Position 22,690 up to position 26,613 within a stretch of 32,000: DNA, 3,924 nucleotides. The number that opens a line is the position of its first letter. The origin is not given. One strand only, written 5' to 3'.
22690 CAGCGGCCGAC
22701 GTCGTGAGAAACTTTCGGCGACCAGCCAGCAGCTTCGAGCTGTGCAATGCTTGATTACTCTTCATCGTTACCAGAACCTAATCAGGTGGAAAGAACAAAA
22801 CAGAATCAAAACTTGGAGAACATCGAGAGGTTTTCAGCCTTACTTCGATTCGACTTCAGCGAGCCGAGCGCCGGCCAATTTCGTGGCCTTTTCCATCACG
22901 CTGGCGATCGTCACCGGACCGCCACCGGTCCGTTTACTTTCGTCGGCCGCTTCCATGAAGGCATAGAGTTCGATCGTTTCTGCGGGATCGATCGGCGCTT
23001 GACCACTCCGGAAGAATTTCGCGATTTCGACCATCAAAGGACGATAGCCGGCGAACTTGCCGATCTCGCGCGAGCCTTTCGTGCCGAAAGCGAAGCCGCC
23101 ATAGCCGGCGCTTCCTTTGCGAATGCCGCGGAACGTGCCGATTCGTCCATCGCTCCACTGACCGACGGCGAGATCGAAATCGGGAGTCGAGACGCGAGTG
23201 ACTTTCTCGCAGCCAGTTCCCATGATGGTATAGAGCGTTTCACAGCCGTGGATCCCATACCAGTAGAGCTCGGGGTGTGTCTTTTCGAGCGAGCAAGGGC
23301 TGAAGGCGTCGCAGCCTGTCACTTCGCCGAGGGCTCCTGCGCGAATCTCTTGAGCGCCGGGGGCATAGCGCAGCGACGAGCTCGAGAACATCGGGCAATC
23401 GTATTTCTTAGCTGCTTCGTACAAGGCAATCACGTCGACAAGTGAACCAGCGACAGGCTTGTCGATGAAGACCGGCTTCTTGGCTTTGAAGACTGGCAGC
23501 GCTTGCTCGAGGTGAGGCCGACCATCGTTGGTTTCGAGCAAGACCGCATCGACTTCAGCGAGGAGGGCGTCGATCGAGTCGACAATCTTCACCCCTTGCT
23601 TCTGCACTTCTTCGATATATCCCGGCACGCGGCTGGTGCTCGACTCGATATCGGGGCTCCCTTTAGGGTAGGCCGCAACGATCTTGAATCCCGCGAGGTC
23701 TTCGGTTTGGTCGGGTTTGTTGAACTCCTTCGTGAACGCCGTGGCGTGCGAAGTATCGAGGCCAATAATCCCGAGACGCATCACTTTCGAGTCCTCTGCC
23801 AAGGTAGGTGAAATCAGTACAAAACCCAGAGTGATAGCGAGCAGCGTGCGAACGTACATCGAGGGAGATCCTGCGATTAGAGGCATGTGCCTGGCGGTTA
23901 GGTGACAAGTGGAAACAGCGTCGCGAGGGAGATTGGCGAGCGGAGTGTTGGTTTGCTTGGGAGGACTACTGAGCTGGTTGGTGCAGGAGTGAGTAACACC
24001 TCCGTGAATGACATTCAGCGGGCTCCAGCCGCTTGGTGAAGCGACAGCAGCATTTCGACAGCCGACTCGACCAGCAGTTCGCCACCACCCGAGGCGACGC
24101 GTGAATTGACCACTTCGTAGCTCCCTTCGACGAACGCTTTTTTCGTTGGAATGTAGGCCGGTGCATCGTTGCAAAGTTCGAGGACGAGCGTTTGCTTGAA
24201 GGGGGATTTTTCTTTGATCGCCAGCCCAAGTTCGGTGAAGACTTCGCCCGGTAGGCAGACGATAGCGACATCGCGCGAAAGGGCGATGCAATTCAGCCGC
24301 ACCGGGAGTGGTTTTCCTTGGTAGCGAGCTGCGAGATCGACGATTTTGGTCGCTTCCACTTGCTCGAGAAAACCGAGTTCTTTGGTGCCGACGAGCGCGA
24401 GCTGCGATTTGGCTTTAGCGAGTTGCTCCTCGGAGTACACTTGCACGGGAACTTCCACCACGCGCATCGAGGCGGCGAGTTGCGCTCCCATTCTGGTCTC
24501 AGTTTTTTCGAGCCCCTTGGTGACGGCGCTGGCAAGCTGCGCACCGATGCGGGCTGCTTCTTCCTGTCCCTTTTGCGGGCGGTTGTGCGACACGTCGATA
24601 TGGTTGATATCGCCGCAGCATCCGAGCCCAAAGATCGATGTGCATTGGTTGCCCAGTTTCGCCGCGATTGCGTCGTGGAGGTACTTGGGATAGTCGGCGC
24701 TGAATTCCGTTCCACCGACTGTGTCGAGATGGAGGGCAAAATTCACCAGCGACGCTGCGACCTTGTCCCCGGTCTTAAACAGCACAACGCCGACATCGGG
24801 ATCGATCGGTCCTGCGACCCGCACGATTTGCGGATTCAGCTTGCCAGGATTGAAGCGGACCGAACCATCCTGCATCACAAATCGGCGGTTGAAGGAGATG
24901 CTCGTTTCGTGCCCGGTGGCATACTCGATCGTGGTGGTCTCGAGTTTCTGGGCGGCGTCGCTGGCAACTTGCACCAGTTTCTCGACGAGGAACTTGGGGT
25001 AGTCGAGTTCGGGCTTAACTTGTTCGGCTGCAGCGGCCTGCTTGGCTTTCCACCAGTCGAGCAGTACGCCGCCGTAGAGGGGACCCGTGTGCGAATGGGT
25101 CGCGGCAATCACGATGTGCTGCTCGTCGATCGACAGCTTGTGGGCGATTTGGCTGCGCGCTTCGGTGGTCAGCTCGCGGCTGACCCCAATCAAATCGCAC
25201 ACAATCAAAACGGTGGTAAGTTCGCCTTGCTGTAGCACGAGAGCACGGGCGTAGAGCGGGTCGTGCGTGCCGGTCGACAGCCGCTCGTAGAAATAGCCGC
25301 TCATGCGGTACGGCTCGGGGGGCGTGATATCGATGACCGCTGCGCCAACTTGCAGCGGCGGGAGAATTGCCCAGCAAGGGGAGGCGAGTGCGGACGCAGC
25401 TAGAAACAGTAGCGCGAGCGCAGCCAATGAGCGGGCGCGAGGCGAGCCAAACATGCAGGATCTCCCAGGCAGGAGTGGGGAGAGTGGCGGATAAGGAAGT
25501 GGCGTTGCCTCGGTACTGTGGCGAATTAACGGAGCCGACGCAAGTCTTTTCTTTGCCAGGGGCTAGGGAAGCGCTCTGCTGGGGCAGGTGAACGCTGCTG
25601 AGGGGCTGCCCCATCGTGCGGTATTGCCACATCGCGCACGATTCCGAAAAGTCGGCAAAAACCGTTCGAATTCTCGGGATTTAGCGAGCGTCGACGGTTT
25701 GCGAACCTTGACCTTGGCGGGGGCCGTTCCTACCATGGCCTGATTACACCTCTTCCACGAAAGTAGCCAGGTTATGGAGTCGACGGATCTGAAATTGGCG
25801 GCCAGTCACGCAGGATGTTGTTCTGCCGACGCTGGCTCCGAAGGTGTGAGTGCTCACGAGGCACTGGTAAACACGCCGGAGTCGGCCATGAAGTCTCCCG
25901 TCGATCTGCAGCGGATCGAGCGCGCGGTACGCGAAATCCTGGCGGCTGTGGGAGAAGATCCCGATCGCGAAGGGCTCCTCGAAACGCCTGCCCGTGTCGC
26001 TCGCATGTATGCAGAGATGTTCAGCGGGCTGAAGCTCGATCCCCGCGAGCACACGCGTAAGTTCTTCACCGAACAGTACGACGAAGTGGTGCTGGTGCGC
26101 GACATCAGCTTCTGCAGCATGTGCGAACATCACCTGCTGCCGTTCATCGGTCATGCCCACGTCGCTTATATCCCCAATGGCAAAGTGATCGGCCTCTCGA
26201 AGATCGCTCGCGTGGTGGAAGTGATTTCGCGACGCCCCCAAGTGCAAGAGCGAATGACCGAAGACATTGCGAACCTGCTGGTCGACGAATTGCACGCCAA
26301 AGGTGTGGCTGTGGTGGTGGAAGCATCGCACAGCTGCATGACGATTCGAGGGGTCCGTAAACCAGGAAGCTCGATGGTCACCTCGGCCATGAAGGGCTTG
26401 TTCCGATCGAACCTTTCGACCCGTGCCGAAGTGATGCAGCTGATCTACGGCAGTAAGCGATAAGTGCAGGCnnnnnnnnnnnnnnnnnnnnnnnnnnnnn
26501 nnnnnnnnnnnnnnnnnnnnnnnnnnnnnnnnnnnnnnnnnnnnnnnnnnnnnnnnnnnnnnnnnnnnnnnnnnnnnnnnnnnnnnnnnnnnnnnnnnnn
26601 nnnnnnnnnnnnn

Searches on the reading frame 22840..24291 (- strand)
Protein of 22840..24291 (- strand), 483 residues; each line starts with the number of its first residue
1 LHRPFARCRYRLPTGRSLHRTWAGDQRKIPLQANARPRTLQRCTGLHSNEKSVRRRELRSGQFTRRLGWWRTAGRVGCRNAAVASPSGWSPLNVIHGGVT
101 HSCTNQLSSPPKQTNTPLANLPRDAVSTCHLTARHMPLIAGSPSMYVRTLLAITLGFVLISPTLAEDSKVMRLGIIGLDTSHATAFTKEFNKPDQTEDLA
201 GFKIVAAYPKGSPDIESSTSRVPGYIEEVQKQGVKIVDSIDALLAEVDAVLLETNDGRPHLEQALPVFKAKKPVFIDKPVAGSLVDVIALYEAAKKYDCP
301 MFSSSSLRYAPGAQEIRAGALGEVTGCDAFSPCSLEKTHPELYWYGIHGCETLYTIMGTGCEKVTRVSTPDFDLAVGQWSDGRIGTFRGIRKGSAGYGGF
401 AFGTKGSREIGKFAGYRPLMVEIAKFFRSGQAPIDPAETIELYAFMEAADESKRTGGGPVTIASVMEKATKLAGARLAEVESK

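Call 64: search_protein_families(library=pfam, proteins=[window:22840-24291:-], max_evalue=0.001)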
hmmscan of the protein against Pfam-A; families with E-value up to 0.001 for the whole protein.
window:22840-24291:- (483 aa): 1 family
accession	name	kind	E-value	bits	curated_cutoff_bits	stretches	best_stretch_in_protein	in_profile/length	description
PF01408.29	GFO_IDH_MocA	-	2.1e-09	38.5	24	1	172-300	2-115/120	Oxidoreductase family, NAD-binding Rossmann fold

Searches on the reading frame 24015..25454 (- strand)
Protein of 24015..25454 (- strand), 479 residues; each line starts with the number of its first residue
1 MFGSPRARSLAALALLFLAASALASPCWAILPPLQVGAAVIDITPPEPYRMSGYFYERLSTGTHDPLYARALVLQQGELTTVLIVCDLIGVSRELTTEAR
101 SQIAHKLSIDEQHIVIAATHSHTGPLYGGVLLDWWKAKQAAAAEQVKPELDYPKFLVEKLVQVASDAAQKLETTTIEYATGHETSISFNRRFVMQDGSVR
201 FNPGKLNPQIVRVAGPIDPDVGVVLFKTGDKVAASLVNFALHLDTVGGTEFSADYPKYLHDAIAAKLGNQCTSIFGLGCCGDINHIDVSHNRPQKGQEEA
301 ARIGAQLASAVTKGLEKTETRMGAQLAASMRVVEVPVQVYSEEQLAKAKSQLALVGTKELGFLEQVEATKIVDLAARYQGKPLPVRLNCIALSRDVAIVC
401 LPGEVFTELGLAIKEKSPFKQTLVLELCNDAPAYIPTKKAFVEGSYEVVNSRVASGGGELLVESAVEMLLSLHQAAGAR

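Call 64: search_protein_families(library=pfam, proteins=[window:24015-25454:-], max_evalue=0.001)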
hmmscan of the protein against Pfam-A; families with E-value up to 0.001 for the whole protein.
window:24015-25454:- (479 aa): 1 family
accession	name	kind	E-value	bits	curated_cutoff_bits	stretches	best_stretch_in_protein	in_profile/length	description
PF04734.18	Ceramidase_alk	-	2e-10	40.4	32.1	1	35-191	2-157/509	Neutral/alkaline non-lysosomal ceramidase, N-terminal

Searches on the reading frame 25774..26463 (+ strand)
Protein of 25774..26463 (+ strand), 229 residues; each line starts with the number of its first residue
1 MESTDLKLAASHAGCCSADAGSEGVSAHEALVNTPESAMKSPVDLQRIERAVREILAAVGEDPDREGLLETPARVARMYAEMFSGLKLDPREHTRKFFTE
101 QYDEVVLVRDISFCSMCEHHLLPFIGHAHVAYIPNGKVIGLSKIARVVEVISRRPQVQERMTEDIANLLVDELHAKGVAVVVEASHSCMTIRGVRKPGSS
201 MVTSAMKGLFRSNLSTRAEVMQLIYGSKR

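Call 64: search_protein_families(library=pfam, proteins=[window:25774-26463:+], max_evalue=0.001)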
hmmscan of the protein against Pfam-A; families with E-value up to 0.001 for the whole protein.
window:25774-26463:+ (229 aa): 1 family
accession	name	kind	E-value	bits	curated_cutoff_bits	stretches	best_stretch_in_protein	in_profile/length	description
PF01227.27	GTP_cyclohydroI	-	3e-79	265.1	27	1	48-224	1-178/179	GTP cyclohydrolase I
